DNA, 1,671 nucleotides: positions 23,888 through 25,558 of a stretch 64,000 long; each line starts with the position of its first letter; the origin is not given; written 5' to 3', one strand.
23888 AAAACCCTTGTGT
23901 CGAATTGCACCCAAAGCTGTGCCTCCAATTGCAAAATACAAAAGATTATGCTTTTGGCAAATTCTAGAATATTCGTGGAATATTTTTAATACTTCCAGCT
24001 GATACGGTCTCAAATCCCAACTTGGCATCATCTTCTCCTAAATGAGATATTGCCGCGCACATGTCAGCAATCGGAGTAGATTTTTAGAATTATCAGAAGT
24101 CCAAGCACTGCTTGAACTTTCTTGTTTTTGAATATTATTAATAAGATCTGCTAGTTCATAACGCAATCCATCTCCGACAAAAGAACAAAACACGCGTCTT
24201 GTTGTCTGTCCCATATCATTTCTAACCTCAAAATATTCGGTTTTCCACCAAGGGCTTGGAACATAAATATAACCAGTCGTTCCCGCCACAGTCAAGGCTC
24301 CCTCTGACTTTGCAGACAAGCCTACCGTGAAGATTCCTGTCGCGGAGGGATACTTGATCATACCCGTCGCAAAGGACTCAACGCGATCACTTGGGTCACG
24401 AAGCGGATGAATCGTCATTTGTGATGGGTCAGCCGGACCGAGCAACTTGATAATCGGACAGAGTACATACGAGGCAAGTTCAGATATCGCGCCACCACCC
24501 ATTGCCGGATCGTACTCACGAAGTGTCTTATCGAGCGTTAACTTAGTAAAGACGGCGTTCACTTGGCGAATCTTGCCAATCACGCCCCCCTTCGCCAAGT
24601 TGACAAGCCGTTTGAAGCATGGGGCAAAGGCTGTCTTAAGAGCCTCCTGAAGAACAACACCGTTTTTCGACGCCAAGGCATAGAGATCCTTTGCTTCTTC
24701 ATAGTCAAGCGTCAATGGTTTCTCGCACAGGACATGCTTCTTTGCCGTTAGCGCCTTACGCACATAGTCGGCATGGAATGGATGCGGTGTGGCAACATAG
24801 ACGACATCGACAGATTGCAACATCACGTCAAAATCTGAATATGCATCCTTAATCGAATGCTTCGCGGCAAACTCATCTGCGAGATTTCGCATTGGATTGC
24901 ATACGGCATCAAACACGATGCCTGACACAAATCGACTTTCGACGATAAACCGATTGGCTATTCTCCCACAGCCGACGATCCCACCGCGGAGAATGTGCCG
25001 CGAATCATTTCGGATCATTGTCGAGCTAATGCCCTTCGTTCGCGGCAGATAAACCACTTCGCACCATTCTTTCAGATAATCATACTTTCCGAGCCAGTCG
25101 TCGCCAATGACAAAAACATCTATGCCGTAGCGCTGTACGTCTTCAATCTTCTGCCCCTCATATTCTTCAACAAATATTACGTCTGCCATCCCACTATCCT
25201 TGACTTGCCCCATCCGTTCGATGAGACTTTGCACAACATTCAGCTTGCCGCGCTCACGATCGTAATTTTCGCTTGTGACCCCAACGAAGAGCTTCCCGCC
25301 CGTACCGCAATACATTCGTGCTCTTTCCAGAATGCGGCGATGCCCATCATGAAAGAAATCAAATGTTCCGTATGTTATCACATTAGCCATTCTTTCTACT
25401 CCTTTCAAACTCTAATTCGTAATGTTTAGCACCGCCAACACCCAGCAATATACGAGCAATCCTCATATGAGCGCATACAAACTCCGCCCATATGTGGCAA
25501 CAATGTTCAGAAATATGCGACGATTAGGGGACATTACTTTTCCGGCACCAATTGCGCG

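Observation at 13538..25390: Teichoic-acid-like phospho-alcohol decoration toolkit with an unusual cytidylyltransferase-reductase fusion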

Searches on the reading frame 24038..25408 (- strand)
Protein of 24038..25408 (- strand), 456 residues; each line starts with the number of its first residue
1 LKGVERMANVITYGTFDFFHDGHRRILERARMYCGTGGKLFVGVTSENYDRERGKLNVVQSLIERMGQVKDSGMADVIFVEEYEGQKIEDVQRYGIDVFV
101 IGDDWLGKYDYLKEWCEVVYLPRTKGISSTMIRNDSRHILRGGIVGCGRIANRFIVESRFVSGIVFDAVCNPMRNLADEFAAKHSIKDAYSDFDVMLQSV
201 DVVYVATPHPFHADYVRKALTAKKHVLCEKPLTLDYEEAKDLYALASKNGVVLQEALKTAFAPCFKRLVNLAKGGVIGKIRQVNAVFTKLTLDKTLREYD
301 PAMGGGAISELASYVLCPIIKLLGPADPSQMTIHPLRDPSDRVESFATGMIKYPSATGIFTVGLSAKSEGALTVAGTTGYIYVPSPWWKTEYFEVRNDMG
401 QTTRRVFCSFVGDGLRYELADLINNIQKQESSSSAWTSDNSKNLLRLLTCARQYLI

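Call 4: search_protein_families(library=pfam, proteins=[window:24038-25408:-], max_evalue=0.01)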
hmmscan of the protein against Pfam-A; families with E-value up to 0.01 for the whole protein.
window:24038-25408:- (456 aa): 4 families
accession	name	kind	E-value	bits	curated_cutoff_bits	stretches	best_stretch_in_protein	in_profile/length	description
PF01408.29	GFO_IDH_MocA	-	3.4e-25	89.5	24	1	141-255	2-118/120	Oxidoreductase family, NAD-binding Rossmann fold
PF01467.32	CTP_transf_like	-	3.4e-16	60.1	21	1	11-134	1-132/133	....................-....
PF22725.1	GFO_IDH_MocA_C3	-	6e-10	39.6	27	1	266-381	2-123/124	GFO/IDH/MocA C-terminal domain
PF03447.22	NAD_binding_3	-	0.00037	21.6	24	1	146-251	1-111/116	Homoserine dehydrogenase, NAD binding domain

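Call 5: search_protein_families(library=ncbifam, proteins=[window:24038-25408:-], max_evalue=0.01)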
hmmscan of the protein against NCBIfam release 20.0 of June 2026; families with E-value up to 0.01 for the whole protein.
window:24038-25408:- (456 aa): 17 families
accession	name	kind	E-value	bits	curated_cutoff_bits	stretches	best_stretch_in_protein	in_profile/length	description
TIGR01518.1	g3p_cytidyltrns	equivalog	1.5e-24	86.5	165.4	1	10-134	1-123/125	glycerol-3-phosphate cytidylyltransferase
TIGR04380.1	myo_inos_iolG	equivalog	5.6e-22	78.1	355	1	143-285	5-150/330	inositol 2-dehydrogenase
NF041392.1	XylDh_Gfo6_Halo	equivalog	7.6e-19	67.7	350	1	176-398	58-290/350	D-xylose 1-dehydrogenase Gfo6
NF008607.0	PRK11579.1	subfamily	4.8e-15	55.4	330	1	198-379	63-245/346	oxidoreductase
NF007574.0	PRK10206.1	equivalog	1.8e-14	53.6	352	1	179-350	43-214/345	oxidoreductase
NF040723.1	UDP-GlcNAcDh_Arch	equivalog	4.4e-14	52.7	450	1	140-285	1-146/302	UDP-N-acetylglucosamine 3-dehydrogenase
NF052479.1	LevoglcsnDh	equivalog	5.4e-14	51.7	650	1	169-287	41-161/386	levoglucosan dehydrogenase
NF058561.1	BT_2158_fam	equivalog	1.2e-13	50.5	750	1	175-287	72-184/487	glycoside 3-dehydrogenase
NF001985.0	PRK00777.1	subfamily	9.4e-12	45.3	104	1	6-91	3-83/157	pantetheine-phosphate adenylyltransferase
NF052679.1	InsChiInosDhIolG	equivalog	1.3e-08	34.3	540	1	140-293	3-161/343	bifunctional inositol 2-dehydrogenase/D-chiro-inositol 1-dehydrogenase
TIGR00125.1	cyt_tran_rel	domain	1.4e-08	34.8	27.7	1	10-70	2-57/65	adenylyltransferase/cytidyltransferase family protein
TIGR02199.1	rfaE_dom_II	equivalog_domain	1.7e-06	27.9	181.5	1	10-107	14-108/144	D-glycero-beta-D-manno-heptose 1-phosphate adenylyltransferase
NF002250.0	PRK01170.1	subfamily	5.2e-05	22.9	489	1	10-55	3-45/322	bifunctional pantetheine-phosphate adenylyltransferase/NTP phosphatase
NF058563.1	BT_2159_fam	equivalog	0.0002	20.5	650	1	142-279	3-142/350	disaccharide 3-dehydrogenase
NF008454.0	PRK11316.1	equivalog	0.00031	19.5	521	1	10-105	343-435/475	bifunctional D-glycero-beta-D-manno-heptose-7-phosphate kinase/D-glycero-beta-D-manno-heptose 1-phosphate adenylyltransferase HldE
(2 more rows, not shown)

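Call 7: search_solved_structures(query=window:24038-25408:-, max_evalue=0.001)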
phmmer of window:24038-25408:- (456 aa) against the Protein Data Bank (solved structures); distinct sequences matched with E-value up to 0.001: 84 (the best 60 are shown).
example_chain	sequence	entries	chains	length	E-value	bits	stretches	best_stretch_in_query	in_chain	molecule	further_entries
2o48_X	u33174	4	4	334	4e-29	105.1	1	140-398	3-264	Dimeric dihydrodiol dehydrogenase | Trans-1,2-dihydrobenzene-1,2-diol dehydrogenase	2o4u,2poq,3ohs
3evn_A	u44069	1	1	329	1.7e-26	96.4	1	140-407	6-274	Oxidoreductase, Gfo/Idh/MocA family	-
1coz_A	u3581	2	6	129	5.8e-26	94.7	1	7-135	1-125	PROTEIN (GLYCEROL-3-PHOSPHATE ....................) | glycerol-3-phosphate cytidylyltransferase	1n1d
4had_A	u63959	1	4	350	1.2e-24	90.4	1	138-407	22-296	Probable oxidoreductase protein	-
2b7l_A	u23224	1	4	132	3e-24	89.1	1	7-135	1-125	glycerol-3-phosphate cytidylyltransferase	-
3e9m_A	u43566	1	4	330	3.9e-23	85.4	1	140-427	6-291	Oxidoreductase, Gfo/Idh/MocA family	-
3rbv_A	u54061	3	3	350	6.2e-19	71.5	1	138-323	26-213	Sugar 3-ketoreductase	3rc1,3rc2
3rc7_A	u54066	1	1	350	1.8e-18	70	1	138-317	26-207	Sugar 3-ketoreductase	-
3rcb_A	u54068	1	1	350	2.2e-18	69.7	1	138-323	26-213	Sugar 3-ketoreductase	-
3rc9_A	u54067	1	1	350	4.2e-18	68.8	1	138-323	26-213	Sugar 3-ketoreductase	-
4iq0_A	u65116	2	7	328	2.6e-16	62.9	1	138-356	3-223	Oxidoreductase, Gfo/Idh/MocA family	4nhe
2ho5_A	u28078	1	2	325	5.4e-16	61.8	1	140-356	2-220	Oxidoreductase, Gfo/Idh/MocA family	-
9m3d_B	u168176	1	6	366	1.1e-14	57.5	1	140-279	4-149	DgpA1 from W974-1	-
3moi_A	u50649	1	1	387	5.9e-14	55.1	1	159-324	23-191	Probable dehydrogenase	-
3e82_A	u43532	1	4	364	3.3e-13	52.7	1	195-380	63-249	Putative oxidoreductase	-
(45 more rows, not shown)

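Call 14: find_homologous_proteins(query=window:24038-25408:-, max_evalue=1e-10)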
Query window:24038-25408:- (456 aa): 7969 proteins with E <= 1e-10 among 8000 candidates; the best 120 are listed.
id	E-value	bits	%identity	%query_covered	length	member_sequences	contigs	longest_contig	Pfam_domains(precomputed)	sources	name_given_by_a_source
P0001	0.0e+0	1032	100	99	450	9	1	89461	PF01408.29,PF22725.2,PF01467.33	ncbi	-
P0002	3.7e-265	898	85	99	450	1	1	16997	PF01408.29,PF22725.2,PF01467.33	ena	-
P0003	1.8e-260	883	86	96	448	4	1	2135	PF01408.29,PF22725.2,PF01467.33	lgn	-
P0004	2.2e-260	882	86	96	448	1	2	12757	PF01408.29,PF22725.2,PF01467.33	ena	-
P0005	9.5e-259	877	85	98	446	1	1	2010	PF01408.29,PF22725.2,PF01467.33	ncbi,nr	ncbi:MAG: Gfo/Idh/MocA family oxidoreductase [Victivallales bacterium]|nr:Gfo/Idh/MocA family oxidor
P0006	5.0e-257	871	86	98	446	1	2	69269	PF01408.29,PF22725.2,PF01467.33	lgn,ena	-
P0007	1.2e-256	870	85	98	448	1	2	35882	PF01408.29,PF22725.2,PF01467.33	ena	-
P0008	3.2e-254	862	84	98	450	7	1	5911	PF01408.29,PF22725.2,PF01467.33,PF03447.23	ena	-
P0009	5.1e-254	861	83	98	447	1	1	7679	PF01408.29,PF22725.2,PF01467.33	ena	-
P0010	4.0e-250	848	82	98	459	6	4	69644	PF01408.29,PF22725.2,PF01467.33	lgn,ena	-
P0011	7.9e-250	847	81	98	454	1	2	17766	PF01408.29,PF22725.2,PF01467.33,PF03447.23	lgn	-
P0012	2.3e-249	846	82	98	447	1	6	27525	PF01408.29,PF22725.2,PF01467.33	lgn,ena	-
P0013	2.3e-249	846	81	98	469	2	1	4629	PF01408.29,PF22725.2,PF01467.33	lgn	-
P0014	1.2e-246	837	81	98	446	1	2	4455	PF01408.29,PF22725.2,PF01467.33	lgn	-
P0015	4.3e-246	835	81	98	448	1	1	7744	PF01408.29,PF22725.2,PF01467.33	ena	-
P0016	2.0e-245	833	80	98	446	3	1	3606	PF01408.29,PF22725.2,PF01467.33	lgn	-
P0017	9.6e-245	831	83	92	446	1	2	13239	PF01408.29,PF22725.2,PF01467.33,PF03447.23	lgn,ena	-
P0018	4.2e-243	825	80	98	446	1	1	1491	PF01408.29,PF22725.2,PF01467.33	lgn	-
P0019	6.5e-243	825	80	98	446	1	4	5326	PF01408.29,PF22725.2,PF01467.33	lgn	-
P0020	1.2e-242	824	81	98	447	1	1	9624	PF01408.29,PF22725.2,PF01467.33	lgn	-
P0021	2.4e-242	823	79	95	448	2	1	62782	PF01408.29,PF22725.2,PF01467.33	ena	-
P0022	7.2e-241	818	79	98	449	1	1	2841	PF01408.29,PF22725.2,PF01467.33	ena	-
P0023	7.7e-241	818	80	98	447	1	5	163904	PF01408.29,PF22725.2,PF01467.33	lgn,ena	-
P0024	1.1e-237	807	76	98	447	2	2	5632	PF01408.29,PF22725.2,PF01467.33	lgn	-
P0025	3.8e-237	806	77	98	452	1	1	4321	PF01408.29,PF22725.2,PF01467.33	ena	-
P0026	6.5e-236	802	77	98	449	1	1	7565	PF01408.29,PF22725.2,PF01467.33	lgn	-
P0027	1.2e-235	801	85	91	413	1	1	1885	PF01408.29,PF22725.2,PF01467.33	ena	-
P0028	1.7e-235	800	77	98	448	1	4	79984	PF01408.29,PF22725.2,PF01467.33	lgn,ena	-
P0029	4.4e-233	792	77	98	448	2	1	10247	PF01408.29,PF22725.2,PF01467.33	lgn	-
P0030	1.5e-232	790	77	95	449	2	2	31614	PF01408.29,PF22725.2,PF01467.33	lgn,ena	-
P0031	2.1e-232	790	77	94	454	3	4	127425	PF01408.29,PF22725.2,PF01467.33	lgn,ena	-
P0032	3.9e-232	789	77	95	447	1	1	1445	PF01408.29,PF22725.2,PF01467.33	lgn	-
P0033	4.9e-232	789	77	98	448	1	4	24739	PF01408.29,PF22725.2,PF01467.33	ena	-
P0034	5.6e-232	789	75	98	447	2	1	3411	PF01408.29,PF22725.2,PF01467.33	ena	-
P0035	1.1e-231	788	75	98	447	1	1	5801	PF01408.29,PF22725.2,PF01467.33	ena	-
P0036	5.6e-231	785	76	98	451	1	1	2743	PF01408.29,PF22725.2,PF01467.33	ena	-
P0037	7.7e-231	785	77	93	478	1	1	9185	PF01408.29,PF22725.2,PF01467.33,PF03447.23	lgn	-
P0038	7.9e-231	785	76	98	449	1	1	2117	PF01408.29,PF22725.2,PF01467.33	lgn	-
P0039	1.8e-230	784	74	98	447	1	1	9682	PF01408.29,PF22725.2,PF01467.33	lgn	-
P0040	1.9e-230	784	76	95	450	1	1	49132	PF01408.29,PF22725.2,PF01467.33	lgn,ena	-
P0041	5.1e-230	782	76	98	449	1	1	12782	PF01408.29,PF22725.2,PF01467.33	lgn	-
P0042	5.9e-230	782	76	98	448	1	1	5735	PF01408.29,PF22725.2,PF01467.33,PF03447.23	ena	-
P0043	1.6e-229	780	75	98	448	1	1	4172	PF01408.29,PF22725.2,PF01467.33,PF03447.23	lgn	-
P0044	1.9e-227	774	73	99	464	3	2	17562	PF01408.29,PF22725.2,PF01467.33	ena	-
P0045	1.3e-226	771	74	98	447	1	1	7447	PF01408.29,PF22725.2,PF01467.33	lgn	-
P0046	2.7e-226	770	74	98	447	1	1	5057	PF01408.29,PF22725.2,PF01467.33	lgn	-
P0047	2.5e-225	767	74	98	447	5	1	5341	PF01408.29,PF22725.2,PF01467.33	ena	-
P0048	3.7e-224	763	74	98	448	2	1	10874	PF01408.29,PF22725.2,PF01467.33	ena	-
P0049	1.8e-223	761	73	98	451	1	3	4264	PF01408.29,PF22725.2,PF01467.33,PF03447.23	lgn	-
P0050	4.4e-220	749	74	97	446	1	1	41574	PF01408.29,PF22725.2,PF01467.33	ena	-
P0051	8.9e-220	748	72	98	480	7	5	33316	PF01408.29,PF22725.2,PF01467.33,PF03447.23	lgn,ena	-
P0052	4.3e-218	743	70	95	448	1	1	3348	PF01408.29,PF22725.2,PF01467.33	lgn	-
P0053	1.2e-213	728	71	98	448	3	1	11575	PF01408.29,PF22725.2,PF01467.33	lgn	-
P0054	2.5e-213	727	70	95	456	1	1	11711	PF01408.29,PF22725.2,PF01467.33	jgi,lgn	-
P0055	1.6e-212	725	70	98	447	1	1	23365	PF01408.29,PF22725.2,PF01467.33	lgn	-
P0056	1.4e-209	715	70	98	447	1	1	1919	PF01408.29,PF22725.2,PF01467.33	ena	-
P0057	2.6e-208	711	71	97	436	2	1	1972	PF01408.29,PF22725.2,PF01467.33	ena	-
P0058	1.9e-205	701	68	98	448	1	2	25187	PF01408.29,PF22725.2,PF01467.33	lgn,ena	-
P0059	3.0e-200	684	68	98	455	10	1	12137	PF01408.29,PF22725.2,PF01467.33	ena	-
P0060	2.4e-199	681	74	86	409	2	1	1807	PF01408.29,PF22725.2,PF01467.33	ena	-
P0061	1.0e-197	676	67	95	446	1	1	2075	PF01408.29,PF22725.2,PF01467.33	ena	-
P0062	7.6e-197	673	66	98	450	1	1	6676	PF01408.29,PF22725.2,PF01467.33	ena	-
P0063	1.1e-194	666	65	98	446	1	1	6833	PF01408.29,PF22725.2,PF01467.33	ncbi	-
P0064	7.2e-164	564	77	71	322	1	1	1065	PF01408.29,PF22725.2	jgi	jgi:choline-phosphate cytidylyltransferase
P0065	2.1e-150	520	53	97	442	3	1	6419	PF01408.29,PF22725.2,PF01467.33,PF01488.27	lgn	-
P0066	5.0e-150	519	55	92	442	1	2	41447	PF01408.29,PF22725.2,PF01467.33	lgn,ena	-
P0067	6.9e-150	518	53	97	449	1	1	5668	PF01408.29,PF01467.33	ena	-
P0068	2.0e-149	517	54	93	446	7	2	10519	PF01408.29,PF22725.2,PF01467.33,PF01488.27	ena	-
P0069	6.6e-148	512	54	93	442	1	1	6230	PF01408.29,PF22725.2,PF01467.33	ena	-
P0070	1.2e-147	511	54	93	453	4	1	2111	PF01408.29,PF22725.2,PF01467.33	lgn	-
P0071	1.6e-147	510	55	92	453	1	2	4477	PF01408.29,PF22725.2,PF01467.33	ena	-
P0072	3.8e-147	509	55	95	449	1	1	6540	PF01408.29,PF22725.2,PF01467.33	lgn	-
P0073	6.4e-147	508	54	93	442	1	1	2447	PF01408.29,PF22725.2,PF01467.33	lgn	-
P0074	9.7e-147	508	54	93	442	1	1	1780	PF01408.29,PF22725.2,PF01467.33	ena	-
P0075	1.5e-146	507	52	98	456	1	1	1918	PF01408.29,PF22725.2,PF01467.33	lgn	-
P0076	3.6e-146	506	55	91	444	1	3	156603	PF01408.29,PF22725.2,PF01467.33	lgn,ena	-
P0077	2.3e-145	503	56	92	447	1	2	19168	PF01408.29,PF22725.2,PF01467.33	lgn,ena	-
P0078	2.3e-145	503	54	95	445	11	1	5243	PF01408.29,PF22725.2,PF01467.33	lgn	-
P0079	2.7e-144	500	75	63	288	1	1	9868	PF01408.29,PF22725.2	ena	-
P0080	7.4e-144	498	52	97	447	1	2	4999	PF01408.29,PF22725.2,PF01467.33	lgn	-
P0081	8.5e-144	498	51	98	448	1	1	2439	PF01408.29,PF22725.2,PF01467.33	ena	-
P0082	9.0e-144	498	54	93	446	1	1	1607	PF01408.29,PF22725.2,PF01467.33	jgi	jgi:choline-phosphate cytidylyltransferase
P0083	1.0e-143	498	52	98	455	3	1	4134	PF01408.29,PF22725.2,PF01467.33,PF03447.23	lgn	-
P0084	2.0e-143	497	51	98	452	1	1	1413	PF01408.29,PF22725.2,PF01467.33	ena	-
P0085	3.2e-143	496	52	95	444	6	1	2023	PF01408.29,PF01467.33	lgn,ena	-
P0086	3.4e-143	496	52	93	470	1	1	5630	PF01408.29,PF22725.2,PF01467.33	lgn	-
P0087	7.3e-143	495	53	92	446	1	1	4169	PF01408.29,PF22725.2,PF01467.33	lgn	-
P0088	9.7e-143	495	53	93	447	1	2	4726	PF01408.29,PF22725.2,PF01467.33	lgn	-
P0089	1.5e-142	494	54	92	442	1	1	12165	PF01408.29,PF22725.2,PF01467.33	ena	-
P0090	2.2e-142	493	52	93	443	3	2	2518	PF01408.29,PF22725.2,PF01467.33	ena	-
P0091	2.3e-142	493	52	93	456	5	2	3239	PF01408.29,PF22725.2,PF01467.33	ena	-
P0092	2.4e-142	493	51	95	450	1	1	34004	PF01408.29,PF22725.2,PF01467.33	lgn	-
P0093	2.5e-142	493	51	98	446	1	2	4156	PF01408.29,PF22725.2,PF01467.33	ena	-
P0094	2.6e-142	493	52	93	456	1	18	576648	PF01408.29,PF22725.2,PF01467.33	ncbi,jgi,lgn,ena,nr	ncbi:MAG: glycerol-3-phosphate cytidylyltransferase [Alphaproteobacteria bacterium]|nr:glycerol-3-ph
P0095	3.6e-142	493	54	92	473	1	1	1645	PF01408.29,PF22725.2,PF01467.33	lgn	-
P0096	4.5e-142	492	52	93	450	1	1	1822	PF01408.29,PF22725.2,PF01467.33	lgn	-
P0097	5.3e-142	492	54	91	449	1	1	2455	PF01408.29,PF22725.2,PF01467.33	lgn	-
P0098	8.6e-142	491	52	95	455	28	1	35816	PF01408.29,PF22725.2,PF01467.33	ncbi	-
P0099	8.9e-142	491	52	97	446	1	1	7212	PF01408.29,PF22725.2,PF01467.33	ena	-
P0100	9.0e-142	491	53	93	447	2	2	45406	PF01408.29,PF01467.33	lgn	-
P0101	9.2e-142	491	53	94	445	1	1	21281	PF01408.29,PF22725.2,PF01467.33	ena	-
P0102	1.2e-141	491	53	93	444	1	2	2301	PF01408.29,PF22725.2,PF01467.33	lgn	-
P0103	1.4e-141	491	52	93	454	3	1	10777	PF01408.29,PF22725.2,PF01467.33,PF02826.26,PF03807.24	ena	-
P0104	2.6e-141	490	53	93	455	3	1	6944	PF01408.29,PF22725.2,PF01467.33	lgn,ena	-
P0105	2.7e-141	490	54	91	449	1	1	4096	PF01408.29,PF22725.2,PF01467.33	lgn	-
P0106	3.0e-141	490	52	98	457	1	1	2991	PF01408.29,PF22725.2,PF01467.33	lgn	-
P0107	3.2e-141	490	54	95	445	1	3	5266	PF01408.29,PF22725.2,PF01467.33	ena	-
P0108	3.9e-141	489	54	91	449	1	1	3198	PF01408.29,PF22725.2,PF01467.33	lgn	-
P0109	4.0e-141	489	53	94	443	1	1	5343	PF01408.29,PF22725.2,PF01467.33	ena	-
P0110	4.1e-141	489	51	93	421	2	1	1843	PF01408.29,PF22725.2,PF02894.23,PF01467.33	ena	-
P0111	4.1e-141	489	55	92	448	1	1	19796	PF01408.29,PF22725.2,PF01467.33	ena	-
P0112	4.1e-141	489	55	92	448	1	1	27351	PF01408.29,PF22725.2,PF01467.33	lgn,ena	-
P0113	4.1e-141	489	55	92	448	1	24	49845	PF01408.29,PF22725.2,PF01467.33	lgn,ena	-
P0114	4.1e-141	489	55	92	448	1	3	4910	PF01408.29,PF22725.2,PF01467.33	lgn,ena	-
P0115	4.1e-141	489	55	92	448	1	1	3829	PF01408.29,PF22725.2,PF01467.33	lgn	-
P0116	4.2e-141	489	55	92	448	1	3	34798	PF01408.29,PF22725.2,PF01467.33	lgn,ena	-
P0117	4.2e-141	489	55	92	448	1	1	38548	PF01408.29,PF22725.2,PF01467.33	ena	-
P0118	4.4e-141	489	52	98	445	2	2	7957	PF01408.29,PF01467.33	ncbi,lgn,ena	-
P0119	5.1e-141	489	55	92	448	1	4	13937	PF01408.29,PF22725.2,PF01467.33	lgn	-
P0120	5.2e-141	489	51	93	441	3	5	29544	PF01408.29,PF22725.2,PF01467.33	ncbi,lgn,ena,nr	ncbi:MAG: Gfo/Idh/MocA family oxidoreductase [Alphaproteobacteria bacterium]|nr:Gfo/Idh/MocA family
